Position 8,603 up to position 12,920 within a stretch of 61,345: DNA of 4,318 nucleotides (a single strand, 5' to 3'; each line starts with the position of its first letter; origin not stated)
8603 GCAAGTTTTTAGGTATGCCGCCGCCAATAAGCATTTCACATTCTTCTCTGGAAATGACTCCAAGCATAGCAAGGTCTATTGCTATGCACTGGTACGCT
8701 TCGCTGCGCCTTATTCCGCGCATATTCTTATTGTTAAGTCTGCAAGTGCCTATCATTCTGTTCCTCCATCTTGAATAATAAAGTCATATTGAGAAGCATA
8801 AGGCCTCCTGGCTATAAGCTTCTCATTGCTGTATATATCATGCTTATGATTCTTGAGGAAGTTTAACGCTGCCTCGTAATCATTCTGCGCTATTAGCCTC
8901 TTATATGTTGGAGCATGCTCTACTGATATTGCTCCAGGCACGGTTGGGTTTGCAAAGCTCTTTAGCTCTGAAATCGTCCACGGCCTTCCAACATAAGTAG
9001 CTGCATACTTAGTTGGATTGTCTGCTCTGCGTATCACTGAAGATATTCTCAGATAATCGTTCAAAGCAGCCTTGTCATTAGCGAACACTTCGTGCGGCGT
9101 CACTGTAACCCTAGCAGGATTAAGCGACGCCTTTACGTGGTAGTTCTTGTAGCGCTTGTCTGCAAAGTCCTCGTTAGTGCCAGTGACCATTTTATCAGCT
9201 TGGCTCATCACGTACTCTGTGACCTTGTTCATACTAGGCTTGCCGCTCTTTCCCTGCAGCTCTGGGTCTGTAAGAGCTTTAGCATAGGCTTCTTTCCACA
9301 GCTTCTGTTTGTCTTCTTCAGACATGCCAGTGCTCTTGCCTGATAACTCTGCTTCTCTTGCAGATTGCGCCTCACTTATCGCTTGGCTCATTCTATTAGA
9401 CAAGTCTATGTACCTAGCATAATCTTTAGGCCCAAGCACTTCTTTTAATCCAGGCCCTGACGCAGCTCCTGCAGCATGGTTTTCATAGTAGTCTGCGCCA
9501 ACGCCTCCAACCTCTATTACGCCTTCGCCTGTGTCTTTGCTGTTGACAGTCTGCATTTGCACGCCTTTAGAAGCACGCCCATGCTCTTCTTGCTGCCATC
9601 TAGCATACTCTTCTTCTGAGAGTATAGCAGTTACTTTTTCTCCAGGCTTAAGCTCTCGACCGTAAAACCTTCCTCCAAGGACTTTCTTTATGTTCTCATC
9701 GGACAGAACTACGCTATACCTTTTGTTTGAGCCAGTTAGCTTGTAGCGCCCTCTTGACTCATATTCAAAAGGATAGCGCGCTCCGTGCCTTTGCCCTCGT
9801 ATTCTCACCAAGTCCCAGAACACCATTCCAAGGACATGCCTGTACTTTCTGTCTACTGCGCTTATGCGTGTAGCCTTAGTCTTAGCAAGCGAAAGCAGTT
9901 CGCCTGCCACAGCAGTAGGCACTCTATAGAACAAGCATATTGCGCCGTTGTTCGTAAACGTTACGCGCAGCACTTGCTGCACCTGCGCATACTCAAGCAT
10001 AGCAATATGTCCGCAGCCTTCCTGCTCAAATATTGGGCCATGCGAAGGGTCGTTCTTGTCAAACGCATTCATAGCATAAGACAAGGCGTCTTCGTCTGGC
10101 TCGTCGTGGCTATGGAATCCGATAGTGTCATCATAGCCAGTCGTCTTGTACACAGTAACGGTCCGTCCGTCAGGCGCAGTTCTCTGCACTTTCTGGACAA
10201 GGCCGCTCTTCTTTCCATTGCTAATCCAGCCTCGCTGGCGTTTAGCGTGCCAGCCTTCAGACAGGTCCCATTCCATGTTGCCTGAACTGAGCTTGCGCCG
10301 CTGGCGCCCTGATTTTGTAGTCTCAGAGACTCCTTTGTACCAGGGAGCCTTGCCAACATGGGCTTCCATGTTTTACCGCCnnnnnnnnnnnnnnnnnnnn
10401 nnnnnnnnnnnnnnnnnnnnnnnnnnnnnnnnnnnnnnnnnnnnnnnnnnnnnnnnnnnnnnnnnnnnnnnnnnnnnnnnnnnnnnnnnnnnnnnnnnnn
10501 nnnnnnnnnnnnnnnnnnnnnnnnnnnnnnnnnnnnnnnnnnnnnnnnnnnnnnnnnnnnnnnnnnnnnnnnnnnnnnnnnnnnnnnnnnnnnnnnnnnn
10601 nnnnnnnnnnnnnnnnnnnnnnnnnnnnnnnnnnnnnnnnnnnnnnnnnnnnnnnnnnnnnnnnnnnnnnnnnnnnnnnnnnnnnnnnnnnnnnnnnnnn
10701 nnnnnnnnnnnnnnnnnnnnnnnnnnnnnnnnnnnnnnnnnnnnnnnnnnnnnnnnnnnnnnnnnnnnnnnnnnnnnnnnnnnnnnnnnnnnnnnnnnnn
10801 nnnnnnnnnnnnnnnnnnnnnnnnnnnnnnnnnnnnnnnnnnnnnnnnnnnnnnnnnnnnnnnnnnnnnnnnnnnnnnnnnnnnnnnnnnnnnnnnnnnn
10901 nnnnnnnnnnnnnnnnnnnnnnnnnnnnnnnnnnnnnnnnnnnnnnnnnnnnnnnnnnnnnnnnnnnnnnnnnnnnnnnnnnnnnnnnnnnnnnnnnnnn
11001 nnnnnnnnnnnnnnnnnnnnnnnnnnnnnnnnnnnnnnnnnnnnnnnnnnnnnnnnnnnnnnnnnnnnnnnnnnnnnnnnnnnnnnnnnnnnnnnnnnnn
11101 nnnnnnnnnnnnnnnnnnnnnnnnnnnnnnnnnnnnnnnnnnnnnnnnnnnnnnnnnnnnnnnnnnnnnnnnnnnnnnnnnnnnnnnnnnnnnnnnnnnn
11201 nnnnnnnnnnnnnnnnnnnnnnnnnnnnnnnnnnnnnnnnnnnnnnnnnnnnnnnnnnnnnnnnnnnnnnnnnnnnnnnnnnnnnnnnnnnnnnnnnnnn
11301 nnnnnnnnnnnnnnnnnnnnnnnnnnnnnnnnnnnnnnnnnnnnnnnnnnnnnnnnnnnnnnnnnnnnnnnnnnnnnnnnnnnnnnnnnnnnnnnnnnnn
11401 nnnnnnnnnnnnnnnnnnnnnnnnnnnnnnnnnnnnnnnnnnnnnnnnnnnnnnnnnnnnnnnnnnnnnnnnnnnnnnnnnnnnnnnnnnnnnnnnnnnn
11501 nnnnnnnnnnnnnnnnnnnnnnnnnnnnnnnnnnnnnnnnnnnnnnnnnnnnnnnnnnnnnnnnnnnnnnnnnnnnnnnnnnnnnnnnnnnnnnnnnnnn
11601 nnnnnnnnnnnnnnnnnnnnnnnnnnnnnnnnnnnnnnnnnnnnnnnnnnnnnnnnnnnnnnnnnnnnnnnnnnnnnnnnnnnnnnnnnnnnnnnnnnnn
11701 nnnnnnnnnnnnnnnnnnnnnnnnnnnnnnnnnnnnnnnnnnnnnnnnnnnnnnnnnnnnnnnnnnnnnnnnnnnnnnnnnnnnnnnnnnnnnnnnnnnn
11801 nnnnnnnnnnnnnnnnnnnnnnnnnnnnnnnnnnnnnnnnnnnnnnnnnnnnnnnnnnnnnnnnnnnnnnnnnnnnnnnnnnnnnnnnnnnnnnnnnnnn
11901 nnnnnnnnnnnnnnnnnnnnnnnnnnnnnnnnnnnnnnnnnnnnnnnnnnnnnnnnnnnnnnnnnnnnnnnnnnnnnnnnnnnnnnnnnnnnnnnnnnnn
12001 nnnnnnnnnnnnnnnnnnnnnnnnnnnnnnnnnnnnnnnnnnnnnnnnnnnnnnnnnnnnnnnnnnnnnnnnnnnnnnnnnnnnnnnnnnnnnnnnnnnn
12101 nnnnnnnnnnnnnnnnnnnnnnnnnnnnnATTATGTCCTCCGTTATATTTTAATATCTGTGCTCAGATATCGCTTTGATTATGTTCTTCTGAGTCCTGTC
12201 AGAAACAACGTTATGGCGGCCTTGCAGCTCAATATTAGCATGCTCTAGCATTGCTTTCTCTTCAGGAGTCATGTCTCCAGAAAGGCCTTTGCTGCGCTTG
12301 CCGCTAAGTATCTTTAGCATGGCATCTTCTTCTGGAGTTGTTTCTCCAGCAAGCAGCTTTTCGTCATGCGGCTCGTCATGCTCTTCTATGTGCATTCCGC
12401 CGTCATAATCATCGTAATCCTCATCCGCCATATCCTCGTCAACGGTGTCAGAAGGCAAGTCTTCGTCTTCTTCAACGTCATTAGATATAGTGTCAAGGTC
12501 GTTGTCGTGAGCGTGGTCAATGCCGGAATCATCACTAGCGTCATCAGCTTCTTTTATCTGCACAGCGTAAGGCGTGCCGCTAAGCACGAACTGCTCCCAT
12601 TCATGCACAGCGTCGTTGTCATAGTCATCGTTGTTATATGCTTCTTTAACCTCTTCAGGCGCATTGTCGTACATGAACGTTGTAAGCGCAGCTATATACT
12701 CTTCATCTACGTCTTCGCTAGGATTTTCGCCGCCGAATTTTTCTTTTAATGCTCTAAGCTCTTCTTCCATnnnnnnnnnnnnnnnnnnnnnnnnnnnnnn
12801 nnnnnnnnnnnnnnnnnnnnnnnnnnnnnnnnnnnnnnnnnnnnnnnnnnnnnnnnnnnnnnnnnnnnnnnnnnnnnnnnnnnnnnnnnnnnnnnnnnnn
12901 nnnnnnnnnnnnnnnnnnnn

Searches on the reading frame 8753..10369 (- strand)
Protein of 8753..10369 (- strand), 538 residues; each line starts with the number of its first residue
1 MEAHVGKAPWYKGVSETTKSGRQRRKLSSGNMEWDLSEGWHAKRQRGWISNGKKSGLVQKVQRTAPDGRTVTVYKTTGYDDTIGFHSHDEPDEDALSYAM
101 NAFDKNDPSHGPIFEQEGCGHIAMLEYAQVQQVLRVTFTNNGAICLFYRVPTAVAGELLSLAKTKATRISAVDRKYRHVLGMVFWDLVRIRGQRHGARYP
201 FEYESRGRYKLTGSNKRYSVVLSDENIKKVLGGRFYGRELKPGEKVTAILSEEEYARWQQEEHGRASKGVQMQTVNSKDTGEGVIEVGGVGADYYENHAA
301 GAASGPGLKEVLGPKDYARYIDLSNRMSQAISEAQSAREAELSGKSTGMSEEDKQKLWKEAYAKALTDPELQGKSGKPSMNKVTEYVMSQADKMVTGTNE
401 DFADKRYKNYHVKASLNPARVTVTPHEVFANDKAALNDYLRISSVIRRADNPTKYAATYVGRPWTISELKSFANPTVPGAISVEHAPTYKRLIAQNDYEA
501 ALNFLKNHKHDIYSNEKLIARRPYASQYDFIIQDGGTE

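Call 23: search_protein_families(library=pfam, proteins=[window:8753-10369:-], max_evalue=0.01)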
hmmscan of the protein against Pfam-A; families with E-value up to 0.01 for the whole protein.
window:8753-10369:- (538 aa): 1 family
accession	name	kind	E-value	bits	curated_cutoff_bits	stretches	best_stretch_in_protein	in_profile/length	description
PF13619.11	KTSC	-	0.0036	17.4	25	0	122-160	5-42/58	KTSC domain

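Call 24: search_protein_families(library=phrogs, proteins=[window:8753-10369:-], max_evalue=0.01)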
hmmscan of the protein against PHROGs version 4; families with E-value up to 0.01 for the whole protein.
window:8753-10369:- (538 aa): 0 families

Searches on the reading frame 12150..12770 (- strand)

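Call 102: search_protein_families(library=pfam, proteins=[window:12150-12770:-], max_evalue=0.01)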
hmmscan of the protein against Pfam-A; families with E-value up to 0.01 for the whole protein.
window:12150-12770:- (206 aa): 1 family
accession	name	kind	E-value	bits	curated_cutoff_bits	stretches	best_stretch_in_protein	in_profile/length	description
PF21398.2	PG_binding_5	-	0.0089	16.4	24.1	1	29-46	7-24/67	Putative peptidoglycan-binding domain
